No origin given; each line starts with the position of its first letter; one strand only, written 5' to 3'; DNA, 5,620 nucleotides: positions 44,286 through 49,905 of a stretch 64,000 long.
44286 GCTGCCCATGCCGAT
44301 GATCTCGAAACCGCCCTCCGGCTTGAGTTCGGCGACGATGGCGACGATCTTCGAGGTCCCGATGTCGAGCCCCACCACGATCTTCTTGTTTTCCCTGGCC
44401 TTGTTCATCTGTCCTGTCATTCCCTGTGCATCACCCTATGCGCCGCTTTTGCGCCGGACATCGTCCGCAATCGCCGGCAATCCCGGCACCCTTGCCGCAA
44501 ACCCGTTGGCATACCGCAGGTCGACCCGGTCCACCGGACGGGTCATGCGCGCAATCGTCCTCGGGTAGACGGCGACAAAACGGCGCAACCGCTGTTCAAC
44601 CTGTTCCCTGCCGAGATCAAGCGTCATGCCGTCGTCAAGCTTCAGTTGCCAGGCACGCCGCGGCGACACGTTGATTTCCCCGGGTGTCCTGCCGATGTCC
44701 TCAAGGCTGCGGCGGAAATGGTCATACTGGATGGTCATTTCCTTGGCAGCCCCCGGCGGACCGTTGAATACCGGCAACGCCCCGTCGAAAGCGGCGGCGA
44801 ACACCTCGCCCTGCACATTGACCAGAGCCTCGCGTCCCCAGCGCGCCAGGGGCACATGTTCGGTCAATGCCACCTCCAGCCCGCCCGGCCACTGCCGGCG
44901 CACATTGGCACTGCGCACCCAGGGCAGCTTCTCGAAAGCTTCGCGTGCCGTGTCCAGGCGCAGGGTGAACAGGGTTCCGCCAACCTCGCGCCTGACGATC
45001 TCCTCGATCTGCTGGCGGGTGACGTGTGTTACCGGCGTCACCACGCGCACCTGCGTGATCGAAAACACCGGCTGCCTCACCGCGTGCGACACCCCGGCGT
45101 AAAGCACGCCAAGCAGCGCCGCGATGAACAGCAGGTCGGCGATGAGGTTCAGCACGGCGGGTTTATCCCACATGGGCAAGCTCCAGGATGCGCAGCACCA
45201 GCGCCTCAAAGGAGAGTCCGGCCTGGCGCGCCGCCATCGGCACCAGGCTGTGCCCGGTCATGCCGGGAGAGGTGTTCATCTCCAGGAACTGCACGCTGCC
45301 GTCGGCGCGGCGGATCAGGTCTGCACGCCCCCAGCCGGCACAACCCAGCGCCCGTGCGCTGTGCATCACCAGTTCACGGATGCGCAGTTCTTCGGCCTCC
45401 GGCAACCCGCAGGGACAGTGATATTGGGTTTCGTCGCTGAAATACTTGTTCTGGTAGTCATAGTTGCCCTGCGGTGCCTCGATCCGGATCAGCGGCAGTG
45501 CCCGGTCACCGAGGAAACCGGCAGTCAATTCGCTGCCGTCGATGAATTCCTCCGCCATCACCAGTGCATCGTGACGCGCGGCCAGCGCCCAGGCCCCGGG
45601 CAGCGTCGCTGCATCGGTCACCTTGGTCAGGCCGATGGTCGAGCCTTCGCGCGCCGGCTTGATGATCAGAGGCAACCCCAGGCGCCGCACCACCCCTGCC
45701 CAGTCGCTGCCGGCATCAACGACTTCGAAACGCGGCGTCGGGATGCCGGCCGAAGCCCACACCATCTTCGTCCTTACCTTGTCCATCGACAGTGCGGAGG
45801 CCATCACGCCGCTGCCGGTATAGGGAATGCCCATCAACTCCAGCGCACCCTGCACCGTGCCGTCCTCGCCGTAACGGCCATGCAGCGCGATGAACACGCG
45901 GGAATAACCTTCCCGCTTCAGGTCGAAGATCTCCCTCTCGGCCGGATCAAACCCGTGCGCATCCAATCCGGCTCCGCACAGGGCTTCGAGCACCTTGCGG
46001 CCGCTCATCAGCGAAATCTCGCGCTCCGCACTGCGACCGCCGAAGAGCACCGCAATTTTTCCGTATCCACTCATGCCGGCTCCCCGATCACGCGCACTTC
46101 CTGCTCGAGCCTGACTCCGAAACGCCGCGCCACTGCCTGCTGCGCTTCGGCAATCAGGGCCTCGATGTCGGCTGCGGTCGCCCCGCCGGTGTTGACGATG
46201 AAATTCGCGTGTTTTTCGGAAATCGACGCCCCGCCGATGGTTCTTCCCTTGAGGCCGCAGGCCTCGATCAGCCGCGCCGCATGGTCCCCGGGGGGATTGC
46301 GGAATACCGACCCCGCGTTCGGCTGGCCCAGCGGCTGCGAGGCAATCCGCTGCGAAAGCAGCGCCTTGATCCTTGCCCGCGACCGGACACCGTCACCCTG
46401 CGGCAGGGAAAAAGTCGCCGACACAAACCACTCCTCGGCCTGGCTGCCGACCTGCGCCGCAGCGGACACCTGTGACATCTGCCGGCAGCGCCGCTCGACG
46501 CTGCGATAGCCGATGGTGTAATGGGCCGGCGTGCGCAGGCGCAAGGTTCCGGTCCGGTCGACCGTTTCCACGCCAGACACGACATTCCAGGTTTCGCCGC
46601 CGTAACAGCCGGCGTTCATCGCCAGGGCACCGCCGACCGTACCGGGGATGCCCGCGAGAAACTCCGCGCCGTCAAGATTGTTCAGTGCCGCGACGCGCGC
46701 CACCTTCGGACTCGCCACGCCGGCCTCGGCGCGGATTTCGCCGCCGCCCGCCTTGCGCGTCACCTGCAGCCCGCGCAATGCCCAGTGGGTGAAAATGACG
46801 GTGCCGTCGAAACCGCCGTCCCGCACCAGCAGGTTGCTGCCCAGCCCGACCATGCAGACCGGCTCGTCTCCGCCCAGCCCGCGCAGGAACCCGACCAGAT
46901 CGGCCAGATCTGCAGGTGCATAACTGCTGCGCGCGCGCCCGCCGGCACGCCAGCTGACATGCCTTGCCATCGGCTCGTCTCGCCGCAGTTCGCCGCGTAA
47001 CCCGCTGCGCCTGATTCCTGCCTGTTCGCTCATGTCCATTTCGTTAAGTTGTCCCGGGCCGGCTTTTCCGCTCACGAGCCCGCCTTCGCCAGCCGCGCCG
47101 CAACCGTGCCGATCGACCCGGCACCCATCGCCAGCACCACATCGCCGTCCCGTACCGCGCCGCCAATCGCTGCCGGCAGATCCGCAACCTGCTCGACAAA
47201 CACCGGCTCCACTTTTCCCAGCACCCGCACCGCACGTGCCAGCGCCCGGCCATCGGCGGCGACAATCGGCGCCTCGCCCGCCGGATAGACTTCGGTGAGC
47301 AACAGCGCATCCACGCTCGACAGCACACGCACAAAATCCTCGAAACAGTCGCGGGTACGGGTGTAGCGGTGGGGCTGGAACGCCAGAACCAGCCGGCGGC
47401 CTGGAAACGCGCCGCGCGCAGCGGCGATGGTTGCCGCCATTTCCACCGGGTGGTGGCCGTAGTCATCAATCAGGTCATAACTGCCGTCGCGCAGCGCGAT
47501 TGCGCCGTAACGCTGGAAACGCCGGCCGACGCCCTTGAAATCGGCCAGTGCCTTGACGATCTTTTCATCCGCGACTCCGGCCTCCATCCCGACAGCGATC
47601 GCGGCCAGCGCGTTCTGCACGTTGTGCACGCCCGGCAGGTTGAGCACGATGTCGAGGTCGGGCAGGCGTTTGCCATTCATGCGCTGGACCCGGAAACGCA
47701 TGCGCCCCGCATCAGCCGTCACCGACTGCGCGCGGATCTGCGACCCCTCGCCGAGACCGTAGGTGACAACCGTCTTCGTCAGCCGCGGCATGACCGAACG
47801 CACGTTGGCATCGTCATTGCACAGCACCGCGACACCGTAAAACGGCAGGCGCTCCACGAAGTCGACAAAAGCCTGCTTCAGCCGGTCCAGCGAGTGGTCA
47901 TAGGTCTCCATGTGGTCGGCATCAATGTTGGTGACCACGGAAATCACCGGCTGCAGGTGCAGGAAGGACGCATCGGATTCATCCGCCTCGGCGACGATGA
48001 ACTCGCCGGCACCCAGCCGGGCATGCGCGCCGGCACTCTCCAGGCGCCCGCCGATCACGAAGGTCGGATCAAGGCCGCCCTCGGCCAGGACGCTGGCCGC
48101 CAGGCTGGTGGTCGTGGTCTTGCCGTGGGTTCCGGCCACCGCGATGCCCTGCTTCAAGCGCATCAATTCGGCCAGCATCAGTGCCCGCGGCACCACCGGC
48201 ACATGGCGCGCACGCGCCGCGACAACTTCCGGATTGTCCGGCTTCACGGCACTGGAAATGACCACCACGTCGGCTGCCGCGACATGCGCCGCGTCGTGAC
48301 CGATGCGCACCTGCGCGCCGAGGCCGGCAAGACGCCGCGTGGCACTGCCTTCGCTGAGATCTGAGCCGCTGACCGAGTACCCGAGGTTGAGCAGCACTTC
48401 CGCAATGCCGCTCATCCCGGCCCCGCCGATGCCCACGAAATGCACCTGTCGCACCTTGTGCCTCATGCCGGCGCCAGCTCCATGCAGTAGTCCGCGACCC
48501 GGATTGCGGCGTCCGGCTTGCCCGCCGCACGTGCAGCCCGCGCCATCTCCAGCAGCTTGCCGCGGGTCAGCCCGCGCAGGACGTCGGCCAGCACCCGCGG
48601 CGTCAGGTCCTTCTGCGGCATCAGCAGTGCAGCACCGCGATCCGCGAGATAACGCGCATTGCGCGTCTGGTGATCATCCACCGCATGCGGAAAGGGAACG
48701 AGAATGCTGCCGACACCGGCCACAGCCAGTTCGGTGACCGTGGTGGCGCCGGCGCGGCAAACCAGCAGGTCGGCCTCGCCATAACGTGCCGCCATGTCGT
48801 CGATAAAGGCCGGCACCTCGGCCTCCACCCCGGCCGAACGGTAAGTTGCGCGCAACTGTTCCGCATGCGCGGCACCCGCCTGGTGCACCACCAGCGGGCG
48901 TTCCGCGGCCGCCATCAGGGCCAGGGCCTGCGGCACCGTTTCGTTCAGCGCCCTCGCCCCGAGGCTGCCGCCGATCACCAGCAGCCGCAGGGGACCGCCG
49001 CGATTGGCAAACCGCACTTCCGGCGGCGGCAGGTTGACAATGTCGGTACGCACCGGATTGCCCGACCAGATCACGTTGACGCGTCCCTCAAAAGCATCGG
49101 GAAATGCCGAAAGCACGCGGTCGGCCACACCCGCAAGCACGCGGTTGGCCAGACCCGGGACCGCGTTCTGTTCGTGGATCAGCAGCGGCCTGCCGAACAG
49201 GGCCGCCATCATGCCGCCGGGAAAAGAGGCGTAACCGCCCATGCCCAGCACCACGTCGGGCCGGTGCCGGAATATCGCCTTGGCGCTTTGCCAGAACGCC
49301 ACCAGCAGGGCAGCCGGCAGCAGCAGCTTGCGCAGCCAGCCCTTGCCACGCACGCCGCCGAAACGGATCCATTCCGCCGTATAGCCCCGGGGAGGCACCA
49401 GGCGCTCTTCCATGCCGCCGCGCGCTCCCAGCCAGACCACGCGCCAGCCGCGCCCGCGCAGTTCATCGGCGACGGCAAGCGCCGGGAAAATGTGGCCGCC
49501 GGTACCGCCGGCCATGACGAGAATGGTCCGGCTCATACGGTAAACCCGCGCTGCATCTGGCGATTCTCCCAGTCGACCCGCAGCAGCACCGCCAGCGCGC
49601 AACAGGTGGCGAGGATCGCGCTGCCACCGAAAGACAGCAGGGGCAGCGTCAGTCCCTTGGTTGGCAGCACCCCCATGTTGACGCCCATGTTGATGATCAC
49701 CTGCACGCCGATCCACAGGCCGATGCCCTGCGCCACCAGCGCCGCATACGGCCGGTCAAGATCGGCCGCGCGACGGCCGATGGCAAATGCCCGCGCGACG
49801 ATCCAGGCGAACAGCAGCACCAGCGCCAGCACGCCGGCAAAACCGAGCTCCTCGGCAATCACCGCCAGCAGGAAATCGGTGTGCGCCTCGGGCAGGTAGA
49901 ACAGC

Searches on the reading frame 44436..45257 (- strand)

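Call 58: search_protein_families(library=pfam, proteins=[window:44436-45257:-], max_evalue=0.00001)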
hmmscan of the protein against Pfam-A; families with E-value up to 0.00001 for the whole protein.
window:44436-45257:- (273 aa): 2 families
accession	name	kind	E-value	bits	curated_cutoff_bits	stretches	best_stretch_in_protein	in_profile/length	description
PF03799.20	FtsQ_DivIB_C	-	1.9e-24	87.1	21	1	138-248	1-114/114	Cell division protein FtsQ/DivIB, C-terminal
PF08478.15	POTRA_1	-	1.3e-17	64.3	23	1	65-134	1-69/69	POTRA domain, FtsQ-type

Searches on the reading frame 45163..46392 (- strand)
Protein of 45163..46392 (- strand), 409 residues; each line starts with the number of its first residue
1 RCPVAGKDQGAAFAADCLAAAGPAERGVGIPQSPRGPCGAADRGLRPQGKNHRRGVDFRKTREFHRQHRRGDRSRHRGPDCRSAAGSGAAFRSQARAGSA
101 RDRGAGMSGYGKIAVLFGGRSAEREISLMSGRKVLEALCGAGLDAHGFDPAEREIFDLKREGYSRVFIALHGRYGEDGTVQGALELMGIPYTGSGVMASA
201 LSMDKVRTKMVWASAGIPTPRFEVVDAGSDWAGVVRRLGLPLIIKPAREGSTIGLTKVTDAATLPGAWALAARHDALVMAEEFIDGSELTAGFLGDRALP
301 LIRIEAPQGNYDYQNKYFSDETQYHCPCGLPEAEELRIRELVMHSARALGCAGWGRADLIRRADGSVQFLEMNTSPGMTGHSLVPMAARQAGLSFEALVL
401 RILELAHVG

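Call 58: search_protein_families(library=pfam, proteins=[window:45163-46392:-], max_evalue=0.00001)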
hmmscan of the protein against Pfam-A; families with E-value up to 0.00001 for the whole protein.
window:45163-46392:- (409 aa): 3 families
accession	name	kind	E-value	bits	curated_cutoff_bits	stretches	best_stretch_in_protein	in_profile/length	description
PF07478.18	Dala_Dala_lig_C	-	1e-47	162.8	24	1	211-404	1-204/204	D-ala D-ala ligase C-terminus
PF01820.27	Dala_Dala_lig_N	-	9.5e-22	78.2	34.6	2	161-194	88-121/121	D-ala D-ala ligase N-terminus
PF02222.28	ATP-grasp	-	1.4e-07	31.8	27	1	213-289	4-82/179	ATP-grasp domain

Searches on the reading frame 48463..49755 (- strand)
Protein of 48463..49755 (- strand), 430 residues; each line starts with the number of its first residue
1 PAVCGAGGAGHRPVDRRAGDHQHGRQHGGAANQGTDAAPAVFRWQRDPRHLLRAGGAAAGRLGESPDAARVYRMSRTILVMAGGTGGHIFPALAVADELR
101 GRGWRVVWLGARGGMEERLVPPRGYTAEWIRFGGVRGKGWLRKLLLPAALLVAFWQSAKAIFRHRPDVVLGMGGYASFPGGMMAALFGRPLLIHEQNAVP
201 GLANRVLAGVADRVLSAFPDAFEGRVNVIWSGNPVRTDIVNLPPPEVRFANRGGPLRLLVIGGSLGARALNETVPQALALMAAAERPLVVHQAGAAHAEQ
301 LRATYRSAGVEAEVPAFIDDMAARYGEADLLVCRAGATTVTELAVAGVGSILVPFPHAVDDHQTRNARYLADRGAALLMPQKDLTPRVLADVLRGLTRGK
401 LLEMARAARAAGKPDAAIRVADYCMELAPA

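Call 58: search_protein_families(library=pfam, proteins=[window:48463-49755:-], max_evalue=0.00001)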
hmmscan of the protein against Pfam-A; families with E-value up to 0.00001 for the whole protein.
window:48463-49755:- (430 aa): 2 families
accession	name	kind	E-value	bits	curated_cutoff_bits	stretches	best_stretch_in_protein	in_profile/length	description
PF04101.22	Glyco_tran_28_C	-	1.4e-38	132.9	22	1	258-417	2-163/166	Glycosyltransferase family 28 C-terminal domain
PF03033.26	Glyco_transf_28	-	1.2e-34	119.9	26.2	1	78-215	1-138/139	Glycosyltransferase family 28 N-terminal domain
